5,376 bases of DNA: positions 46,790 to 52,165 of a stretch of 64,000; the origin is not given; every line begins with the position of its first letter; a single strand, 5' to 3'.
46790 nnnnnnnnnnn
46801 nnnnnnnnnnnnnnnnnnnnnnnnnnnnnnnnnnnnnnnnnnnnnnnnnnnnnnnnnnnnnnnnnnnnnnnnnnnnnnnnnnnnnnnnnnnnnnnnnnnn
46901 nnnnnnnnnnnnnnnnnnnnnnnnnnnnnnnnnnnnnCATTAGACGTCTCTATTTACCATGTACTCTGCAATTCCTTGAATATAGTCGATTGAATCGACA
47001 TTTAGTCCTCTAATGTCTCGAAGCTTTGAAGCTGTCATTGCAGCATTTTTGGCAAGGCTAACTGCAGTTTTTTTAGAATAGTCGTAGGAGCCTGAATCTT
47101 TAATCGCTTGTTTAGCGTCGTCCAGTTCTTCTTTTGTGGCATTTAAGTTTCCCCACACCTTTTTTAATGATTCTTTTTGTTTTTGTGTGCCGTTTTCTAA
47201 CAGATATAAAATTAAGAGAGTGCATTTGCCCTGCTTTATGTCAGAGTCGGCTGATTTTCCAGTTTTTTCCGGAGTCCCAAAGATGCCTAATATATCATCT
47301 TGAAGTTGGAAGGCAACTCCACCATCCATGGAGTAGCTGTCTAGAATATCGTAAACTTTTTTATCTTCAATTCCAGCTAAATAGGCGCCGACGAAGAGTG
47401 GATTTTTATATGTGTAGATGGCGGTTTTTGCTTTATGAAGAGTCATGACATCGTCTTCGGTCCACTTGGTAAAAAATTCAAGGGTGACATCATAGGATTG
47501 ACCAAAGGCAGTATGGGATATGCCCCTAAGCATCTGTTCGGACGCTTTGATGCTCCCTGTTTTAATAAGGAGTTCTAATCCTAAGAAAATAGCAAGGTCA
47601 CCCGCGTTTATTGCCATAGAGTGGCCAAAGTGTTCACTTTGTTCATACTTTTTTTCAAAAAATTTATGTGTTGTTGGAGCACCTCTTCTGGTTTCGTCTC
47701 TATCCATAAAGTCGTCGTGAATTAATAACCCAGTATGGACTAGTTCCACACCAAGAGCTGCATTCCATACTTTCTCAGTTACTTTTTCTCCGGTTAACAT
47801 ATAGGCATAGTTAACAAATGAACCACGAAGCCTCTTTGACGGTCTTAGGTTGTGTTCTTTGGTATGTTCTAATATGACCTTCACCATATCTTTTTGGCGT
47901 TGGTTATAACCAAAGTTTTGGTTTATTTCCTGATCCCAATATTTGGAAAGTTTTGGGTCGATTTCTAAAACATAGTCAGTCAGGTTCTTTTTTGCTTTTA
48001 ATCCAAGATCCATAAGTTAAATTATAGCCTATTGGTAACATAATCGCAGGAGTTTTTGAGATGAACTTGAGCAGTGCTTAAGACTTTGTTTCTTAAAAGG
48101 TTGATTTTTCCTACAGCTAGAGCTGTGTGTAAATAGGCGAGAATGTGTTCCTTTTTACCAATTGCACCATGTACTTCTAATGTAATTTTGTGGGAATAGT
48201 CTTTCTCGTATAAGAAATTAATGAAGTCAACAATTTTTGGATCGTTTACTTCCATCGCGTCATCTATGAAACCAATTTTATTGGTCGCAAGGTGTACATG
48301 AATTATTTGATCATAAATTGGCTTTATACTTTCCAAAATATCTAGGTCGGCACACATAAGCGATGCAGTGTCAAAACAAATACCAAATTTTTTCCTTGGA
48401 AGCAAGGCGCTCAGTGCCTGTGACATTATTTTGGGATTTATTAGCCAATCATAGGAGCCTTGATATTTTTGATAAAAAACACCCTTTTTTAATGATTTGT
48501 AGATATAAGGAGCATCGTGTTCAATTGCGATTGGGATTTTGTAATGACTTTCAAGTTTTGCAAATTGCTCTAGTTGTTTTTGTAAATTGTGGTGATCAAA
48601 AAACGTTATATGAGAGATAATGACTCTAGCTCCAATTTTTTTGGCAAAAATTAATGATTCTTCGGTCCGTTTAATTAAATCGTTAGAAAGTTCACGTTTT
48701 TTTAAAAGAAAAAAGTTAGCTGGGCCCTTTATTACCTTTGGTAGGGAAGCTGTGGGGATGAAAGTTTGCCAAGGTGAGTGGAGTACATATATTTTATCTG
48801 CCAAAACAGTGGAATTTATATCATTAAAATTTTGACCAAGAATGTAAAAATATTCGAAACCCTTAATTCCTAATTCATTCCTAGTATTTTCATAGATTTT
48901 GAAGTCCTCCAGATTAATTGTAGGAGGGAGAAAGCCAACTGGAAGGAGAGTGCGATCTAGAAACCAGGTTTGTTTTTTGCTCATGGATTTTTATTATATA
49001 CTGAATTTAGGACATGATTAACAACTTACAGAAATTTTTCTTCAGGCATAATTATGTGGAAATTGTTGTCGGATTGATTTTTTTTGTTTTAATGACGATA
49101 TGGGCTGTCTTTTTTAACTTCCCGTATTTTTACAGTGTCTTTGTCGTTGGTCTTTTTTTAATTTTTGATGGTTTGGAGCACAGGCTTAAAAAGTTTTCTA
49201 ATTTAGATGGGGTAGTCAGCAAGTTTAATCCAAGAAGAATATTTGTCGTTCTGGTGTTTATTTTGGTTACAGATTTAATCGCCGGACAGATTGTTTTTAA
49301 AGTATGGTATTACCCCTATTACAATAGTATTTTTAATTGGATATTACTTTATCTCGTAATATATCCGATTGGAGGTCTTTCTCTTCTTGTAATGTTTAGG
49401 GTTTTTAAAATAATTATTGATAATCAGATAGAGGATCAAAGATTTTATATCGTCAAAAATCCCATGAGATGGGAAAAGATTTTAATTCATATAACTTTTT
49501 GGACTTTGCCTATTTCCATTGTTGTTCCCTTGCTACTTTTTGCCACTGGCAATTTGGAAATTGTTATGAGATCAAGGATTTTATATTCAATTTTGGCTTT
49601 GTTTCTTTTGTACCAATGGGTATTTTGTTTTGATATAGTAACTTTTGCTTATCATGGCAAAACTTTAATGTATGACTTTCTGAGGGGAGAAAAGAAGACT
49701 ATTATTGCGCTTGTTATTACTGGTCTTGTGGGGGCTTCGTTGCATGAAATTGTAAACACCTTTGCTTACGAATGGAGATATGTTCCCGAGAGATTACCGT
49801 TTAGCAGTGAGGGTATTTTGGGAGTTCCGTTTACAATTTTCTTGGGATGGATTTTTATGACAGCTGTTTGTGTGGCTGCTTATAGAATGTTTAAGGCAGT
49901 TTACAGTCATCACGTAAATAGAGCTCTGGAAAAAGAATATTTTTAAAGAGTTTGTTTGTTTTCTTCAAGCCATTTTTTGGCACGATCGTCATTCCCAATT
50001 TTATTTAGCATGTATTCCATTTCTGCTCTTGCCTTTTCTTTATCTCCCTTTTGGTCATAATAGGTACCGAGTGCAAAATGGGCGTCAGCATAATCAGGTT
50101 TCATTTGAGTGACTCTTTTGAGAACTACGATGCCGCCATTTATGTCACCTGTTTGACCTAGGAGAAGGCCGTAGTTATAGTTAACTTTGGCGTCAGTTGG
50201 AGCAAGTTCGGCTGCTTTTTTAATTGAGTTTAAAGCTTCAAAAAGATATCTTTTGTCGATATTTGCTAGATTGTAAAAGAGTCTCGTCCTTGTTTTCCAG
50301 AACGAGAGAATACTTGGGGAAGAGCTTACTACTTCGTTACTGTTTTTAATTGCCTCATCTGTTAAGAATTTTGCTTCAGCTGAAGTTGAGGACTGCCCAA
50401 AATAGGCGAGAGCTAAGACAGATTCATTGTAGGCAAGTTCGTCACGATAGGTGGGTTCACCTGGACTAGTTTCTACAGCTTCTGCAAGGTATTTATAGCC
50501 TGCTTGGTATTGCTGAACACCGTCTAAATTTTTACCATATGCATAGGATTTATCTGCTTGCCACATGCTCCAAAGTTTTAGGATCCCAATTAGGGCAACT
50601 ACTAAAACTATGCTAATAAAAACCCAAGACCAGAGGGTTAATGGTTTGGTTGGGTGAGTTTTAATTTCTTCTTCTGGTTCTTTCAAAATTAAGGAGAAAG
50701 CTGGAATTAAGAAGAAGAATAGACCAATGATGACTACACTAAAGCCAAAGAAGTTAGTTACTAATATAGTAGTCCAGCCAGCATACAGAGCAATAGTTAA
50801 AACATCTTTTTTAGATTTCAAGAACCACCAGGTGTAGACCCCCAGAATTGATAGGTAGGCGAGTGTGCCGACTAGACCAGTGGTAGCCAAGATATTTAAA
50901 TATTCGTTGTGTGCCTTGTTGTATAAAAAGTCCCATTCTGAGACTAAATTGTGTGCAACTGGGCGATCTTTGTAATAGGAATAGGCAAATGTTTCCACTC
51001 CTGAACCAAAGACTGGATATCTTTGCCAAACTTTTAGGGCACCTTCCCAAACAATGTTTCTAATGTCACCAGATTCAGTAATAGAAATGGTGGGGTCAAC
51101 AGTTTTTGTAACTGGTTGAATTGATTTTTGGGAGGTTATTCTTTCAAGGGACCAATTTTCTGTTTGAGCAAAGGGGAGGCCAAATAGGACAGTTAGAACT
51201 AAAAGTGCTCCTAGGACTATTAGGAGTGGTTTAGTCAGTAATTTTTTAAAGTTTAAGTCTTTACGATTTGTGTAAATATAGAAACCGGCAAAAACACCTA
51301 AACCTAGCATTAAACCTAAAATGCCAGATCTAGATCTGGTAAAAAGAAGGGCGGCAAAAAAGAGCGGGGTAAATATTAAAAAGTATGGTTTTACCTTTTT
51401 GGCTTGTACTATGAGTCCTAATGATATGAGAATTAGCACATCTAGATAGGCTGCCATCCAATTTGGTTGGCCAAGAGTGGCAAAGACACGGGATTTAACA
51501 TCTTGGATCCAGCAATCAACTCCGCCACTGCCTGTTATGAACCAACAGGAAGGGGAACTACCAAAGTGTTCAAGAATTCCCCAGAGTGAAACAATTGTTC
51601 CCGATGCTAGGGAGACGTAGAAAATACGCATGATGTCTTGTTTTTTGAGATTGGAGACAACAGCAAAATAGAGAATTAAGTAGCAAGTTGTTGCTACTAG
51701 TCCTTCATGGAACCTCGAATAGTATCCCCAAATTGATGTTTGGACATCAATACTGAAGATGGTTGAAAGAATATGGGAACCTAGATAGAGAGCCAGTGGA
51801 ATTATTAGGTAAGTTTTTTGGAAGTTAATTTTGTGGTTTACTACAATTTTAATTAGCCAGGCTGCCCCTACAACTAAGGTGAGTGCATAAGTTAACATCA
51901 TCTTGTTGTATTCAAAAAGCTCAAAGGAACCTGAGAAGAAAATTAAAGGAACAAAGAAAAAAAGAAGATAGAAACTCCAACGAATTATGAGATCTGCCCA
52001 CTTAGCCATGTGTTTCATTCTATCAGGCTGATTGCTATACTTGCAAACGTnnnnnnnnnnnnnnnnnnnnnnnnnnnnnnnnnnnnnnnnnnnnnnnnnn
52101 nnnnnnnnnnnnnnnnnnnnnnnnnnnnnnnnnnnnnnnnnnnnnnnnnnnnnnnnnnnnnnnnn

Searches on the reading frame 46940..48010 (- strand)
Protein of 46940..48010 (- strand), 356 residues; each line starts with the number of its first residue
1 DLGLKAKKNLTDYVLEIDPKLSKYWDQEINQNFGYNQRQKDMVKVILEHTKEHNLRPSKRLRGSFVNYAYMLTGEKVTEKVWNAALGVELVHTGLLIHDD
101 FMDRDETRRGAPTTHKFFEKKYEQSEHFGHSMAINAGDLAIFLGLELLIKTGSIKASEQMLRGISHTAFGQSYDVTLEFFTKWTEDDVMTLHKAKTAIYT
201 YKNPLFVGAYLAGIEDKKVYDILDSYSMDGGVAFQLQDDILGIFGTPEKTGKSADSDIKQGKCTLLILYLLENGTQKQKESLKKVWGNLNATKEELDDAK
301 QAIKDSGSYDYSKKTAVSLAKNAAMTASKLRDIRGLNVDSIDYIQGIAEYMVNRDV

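Call 65: search_protein_families(library=pfam, proteins=[window:46940-48010:-], max_evalue=0.001)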
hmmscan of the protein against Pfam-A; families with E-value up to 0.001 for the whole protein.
window:46940-48010:- (356 aa): 1 family
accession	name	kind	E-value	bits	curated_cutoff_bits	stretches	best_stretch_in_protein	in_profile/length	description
PF00348.22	polyprenyl_synt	-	1.2e-54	185.6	27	1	46-301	3-249/251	Polyprenyl synthetase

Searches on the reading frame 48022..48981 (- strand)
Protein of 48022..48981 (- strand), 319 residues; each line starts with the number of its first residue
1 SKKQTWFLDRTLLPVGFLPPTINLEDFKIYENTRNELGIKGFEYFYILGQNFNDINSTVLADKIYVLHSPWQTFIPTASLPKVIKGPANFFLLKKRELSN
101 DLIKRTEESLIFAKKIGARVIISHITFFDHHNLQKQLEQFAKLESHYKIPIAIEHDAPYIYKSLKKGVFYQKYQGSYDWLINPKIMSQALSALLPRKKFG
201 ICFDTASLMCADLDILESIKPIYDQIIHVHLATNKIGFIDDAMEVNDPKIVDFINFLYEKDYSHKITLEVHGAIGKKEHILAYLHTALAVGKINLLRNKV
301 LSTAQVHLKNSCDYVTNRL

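Call 65: search_protein_families(library=pfam, proteins=[window:48022-48981:-], max_evalue=0.001)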
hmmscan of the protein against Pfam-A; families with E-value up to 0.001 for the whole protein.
window:48022-48981:- (319 aa): 1 family
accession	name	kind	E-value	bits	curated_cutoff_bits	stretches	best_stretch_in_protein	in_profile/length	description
PF01261.30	AP_endonuc_2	-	0.00063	20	31.1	0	106-272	70-231/249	Xylose isomerase-like TIM barrel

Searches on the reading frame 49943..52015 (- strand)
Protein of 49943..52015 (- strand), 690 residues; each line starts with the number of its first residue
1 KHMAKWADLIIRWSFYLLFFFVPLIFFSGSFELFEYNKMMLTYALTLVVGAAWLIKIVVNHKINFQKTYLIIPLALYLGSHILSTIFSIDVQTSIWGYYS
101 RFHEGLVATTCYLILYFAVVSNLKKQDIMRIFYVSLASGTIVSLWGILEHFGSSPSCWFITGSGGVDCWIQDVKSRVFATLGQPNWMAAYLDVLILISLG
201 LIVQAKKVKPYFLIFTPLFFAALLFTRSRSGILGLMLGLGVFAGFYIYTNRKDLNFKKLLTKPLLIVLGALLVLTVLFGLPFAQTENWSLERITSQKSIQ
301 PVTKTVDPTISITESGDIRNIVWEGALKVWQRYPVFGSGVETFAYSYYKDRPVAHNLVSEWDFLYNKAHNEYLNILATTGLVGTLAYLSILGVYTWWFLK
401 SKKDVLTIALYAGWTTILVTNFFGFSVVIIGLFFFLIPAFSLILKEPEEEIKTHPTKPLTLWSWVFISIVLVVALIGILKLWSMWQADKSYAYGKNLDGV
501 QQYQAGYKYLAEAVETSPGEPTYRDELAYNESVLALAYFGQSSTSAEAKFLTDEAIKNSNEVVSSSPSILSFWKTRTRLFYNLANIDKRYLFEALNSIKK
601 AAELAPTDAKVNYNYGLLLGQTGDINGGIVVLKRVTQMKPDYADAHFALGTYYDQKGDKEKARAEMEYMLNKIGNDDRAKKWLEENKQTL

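Call 66: search_protein_families(library=pfam, proteins=[window:49943-52015:-], max_evalue=0.001)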
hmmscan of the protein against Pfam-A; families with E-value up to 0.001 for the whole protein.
window:49943-52015:- (690 aa): 7 families
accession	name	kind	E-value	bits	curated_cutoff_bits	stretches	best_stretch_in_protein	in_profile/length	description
PF04932.20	Wzy_C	-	3.3e-19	69.6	31.7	1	218-388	5-149/149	O-Antigen ligase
PF13431.12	TPR_17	-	1.1e-08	35.1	24.4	0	633-664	3-34/34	Tetratricopeptide repeat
PF13414.12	TPR_11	-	7.2e-08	32.4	26.8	1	621-655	6-41/42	TPR repeat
PF23914.1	TPR_CcmH_CycH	-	4e-07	30.4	42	1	592-678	67-156/158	Cytochrome c-type biogenesis protein H TPR domain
PF14559.12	TPR_19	-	7.6e-06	26.6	25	1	623-680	5-62/68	Tetratricopeptide repeat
PF13181.12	TPR_8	-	8.5e-06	26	25.7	0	643-667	1-25/34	Tetratricopeptide repeat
PF07719.23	TPR_2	-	0.00015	22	27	0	643-668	1-26/34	Tetratricopeptide repeat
